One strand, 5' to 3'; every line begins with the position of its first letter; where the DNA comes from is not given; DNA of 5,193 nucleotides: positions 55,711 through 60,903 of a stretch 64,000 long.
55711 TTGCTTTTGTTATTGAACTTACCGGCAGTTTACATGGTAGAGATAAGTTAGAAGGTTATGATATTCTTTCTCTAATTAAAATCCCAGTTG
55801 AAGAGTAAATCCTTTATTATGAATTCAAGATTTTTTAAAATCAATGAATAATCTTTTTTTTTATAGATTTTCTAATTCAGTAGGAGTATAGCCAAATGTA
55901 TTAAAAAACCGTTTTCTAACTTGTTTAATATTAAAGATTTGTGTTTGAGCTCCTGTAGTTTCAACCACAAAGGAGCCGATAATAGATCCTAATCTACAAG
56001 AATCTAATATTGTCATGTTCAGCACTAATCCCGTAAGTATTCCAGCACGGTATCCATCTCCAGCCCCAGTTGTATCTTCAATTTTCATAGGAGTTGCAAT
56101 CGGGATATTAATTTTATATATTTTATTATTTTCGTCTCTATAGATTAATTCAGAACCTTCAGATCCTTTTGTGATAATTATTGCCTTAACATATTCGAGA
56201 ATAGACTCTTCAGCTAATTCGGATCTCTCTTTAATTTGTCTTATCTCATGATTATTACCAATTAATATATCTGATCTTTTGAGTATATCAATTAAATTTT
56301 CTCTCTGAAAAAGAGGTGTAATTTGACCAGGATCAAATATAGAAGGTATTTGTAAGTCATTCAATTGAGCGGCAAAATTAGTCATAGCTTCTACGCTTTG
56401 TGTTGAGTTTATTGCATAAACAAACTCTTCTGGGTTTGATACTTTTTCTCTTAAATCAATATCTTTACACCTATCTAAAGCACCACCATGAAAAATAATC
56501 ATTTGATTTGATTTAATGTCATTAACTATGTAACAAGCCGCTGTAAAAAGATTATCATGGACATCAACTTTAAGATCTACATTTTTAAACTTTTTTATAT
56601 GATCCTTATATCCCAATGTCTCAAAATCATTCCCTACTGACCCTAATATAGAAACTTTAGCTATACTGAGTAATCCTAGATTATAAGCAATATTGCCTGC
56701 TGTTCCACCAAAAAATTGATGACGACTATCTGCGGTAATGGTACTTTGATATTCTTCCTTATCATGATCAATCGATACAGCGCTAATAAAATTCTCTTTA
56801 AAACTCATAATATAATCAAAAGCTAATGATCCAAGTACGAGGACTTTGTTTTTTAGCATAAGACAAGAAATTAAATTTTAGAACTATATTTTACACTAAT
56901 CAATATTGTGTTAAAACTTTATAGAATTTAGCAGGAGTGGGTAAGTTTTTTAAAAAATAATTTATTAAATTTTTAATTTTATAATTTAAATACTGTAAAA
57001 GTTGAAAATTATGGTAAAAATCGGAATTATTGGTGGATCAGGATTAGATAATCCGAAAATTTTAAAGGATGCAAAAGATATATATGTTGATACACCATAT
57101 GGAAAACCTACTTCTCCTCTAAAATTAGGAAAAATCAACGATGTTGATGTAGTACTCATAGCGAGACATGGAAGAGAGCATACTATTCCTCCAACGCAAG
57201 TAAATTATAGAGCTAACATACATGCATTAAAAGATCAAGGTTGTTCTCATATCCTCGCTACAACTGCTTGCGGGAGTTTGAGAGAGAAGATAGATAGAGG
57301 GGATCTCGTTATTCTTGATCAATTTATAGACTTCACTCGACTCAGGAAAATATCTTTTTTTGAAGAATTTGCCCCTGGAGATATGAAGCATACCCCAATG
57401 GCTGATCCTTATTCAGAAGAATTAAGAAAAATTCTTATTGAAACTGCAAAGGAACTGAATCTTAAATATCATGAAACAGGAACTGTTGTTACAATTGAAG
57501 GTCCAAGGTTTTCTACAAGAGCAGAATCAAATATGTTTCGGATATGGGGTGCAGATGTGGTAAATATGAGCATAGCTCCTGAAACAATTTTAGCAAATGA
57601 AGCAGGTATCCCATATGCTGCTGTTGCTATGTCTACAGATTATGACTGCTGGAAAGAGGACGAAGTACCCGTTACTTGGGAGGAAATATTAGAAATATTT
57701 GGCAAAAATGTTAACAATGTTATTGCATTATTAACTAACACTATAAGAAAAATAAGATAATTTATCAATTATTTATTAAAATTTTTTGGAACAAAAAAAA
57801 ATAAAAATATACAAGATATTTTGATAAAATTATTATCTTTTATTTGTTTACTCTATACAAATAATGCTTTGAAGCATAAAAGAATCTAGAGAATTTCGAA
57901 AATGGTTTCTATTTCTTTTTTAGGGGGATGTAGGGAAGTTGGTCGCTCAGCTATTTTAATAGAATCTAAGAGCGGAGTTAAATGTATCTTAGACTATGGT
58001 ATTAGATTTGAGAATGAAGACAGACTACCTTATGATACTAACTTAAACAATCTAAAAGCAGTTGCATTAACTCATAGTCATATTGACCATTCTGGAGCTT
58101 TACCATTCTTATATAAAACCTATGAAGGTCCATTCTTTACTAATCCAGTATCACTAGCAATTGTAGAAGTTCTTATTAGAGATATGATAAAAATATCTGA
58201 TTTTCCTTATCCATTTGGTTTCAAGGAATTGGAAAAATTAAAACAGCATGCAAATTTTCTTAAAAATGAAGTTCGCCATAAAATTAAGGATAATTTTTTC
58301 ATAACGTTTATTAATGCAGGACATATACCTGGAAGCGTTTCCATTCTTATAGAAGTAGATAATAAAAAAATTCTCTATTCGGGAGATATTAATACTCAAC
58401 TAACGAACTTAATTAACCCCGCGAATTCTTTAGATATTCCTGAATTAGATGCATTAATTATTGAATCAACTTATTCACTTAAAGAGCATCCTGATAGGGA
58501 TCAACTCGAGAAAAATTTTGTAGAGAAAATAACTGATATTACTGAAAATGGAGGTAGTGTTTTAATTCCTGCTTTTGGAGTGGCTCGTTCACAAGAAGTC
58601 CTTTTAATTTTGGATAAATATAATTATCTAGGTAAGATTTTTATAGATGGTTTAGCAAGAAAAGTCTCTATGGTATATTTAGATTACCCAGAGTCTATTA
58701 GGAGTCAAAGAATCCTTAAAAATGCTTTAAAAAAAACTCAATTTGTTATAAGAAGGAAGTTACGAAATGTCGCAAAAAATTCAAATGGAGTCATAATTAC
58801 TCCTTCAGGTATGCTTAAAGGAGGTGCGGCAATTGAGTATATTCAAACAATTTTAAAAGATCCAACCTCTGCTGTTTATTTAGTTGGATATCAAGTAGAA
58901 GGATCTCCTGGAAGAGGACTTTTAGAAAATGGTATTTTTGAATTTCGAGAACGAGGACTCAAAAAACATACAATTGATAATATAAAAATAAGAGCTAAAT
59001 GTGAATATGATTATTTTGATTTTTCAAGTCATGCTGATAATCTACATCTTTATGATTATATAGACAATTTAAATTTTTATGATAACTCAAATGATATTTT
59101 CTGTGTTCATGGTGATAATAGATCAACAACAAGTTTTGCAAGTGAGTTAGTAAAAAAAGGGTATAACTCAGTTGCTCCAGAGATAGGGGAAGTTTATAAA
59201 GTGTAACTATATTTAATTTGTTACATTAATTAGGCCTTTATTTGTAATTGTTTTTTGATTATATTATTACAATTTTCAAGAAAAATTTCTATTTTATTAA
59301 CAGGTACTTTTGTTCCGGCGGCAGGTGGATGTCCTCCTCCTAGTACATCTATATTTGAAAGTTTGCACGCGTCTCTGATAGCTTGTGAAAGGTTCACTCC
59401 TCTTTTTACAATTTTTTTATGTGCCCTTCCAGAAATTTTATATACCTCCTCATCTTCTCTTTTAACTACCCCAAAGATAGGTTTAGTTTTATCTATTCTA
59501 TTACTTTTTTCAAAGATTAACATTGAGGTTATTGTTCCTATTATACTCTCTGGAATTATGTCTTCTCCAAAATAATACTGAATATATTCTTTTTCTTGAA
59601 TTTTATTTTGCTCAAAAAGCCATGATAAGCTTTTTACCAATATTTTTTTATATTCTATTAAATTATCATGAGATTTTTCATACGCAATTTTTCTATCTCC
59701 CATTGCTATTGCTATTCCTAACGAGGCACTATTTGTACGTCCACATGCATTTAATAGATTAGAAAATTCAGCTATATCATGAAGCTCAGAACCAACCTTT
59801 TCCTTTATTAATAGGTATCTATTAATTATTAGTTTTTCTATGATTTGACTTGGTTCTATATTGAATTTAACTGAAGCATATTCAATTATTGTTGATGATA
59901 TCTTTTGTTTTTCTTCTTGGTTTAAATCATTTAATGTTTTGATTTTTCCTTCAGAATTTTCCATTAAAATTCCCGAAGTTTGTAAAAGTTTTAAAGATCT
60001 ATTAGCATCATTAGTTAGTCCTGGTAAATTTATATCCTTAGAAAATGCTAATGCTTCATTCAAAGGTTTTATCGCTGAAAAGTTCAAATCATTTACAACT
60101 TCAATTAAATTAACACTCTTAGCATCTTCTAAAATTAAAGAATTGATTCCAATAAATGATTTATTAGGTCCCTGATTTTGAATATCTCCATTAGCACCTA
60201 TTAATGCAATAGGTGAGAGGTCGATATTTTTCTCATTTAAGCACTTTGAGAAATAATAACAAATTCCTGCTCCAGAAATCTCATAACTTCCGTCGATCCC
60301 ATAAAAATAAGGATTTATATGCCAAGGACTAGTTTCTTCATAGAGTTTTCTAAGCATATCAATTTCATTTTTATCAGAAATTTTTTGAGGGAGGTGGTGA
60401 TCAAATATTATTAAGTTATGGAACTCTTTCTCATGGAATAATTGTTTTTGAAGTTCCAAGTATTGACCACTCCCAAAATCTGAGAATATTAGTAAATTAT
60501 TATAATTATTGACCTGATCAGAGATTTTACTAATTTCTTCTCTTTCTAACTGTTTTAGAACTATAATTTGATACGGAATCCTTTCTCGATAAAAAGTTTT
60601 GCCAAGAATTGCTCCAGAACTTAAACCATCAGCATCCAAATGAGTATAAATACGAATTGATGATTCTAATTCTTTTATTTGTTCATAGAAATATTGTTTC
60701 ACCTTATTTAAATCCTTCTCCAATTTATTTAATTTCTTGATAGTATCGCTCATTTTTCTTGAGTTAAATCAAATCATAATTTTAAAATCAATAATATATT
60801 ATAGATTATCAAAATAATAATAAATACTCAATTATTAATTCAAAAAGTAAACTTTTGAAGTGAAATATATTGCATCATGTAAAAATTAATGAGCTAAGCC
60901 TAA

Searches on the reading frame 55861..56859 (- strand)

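Call 45: search_protein_families(library=pfam, proteins=[window:55861-56859:-])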
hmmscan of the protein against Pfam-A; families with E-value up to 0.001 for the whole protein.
window:55861-56859:- (332 aa): 1 family
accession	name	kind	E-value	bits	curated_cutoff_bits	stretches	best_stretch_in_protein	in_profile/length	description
PF00294.29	PfkB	-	8.9e-33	114.3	25.8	1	27-306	9-297/302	pfkB family carbohydrate kinase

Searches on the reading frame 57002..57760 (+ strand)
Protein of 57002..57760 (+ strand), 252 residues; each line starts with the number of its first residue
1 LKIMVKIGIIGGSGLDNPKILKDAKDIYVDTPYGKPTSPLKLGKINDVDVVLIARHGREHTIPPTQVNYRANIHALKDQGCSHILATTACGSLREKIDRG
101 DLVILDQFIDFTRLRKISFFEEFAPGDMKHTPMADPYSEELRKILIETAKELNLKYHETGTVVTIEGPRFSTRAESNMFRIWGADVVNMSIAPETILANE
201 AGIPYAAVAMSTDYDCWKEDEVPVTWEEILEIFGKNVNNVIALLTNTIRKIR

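Call 45: search_protein_families(library=pfam, proteins=[window:57002-57760:+])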
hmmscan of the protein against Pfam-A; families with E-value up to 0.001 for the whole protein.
window:57002-57760:+ (252 aa): 1 family
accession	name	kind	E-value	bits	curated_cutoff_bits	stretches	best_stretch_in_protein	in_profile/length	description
PF01048.26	PNP_UDP_1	-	4.4e-51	174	25.1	1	6-248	1-232/233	Phosphorylase superfamily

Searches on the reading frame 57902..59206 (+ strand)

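Call 45: search_protein_families(library=pfam, proteins=[window:57902-59206:+])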
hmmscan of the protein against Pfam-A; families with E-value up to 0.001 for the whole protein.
window:57902-59206:+ (434 aa): 5 families
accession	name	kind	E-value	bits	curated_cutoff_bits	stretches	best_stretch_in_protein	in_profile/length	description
PF10996.14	Beta-Casp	-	4.1e-16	60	27.7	1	231-340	2-120/120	Beta-Casp domain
PF00753.33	Lactamase_B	-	8e-08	32.9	22.7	1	47-164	40-151/196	Metallo-beta-lactamase superfamily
PF07521.17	RMMBL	-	1.2e-07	32.1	21.6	1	363-426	2-63/63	Zn-dependent metallo-hydrolase RNA specificity domain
PF16661.11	Lactamase_B_6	-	4.7e-07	29.8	27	1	25-178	6-177/193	Metallo-beta-lactamase superfamily domain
PF12706.13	Lactamase_B_2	-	6.7e-06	26.3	27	1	46-165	26-145/200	Beta-lactamase superfamily domain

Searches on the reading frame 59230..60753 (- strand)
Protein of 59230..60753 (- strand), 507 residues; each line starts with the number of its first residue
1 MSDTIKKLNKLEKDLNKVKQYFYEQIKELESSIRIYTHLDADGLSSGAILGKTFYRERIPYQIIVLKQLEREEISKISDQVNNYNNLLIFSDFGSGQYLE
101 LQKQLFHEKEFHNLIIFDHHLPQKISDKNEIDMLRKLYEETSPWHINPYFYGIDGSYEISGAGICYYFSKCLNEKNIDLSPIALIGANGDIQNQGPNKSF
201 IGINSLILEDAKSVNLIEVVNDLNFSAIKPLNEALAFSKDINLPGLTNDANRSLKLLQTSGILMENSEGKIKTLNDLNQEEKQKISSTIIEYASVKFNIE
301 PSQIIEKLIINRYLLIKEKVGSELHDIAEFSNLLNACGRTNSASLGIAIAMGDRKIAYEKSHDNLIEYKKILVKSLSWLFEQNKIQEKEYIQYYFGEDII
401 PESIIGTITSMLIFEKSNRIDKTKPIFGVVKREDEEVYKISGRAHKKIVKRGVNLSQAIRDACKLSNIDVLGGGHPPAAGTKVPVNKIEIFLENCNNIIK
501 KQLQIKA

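Call 45: search_protein_families(library=pfam, proteins=[window:59230-60753:-])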
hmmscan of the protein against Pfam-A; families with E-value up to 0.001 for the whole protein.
window:59230-60753:- (507 aa): 2 families
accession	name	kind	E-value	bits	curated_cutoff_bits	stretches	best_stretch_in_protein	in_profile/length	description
PF21763.2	DHH_CID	-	8.2e-13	49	27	1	229-308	7-83/84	DHH-CID domain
PF02272.25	DHHA1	-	2.7e-08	34.6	25.9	1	422-501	29-102/102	DHHA1 domain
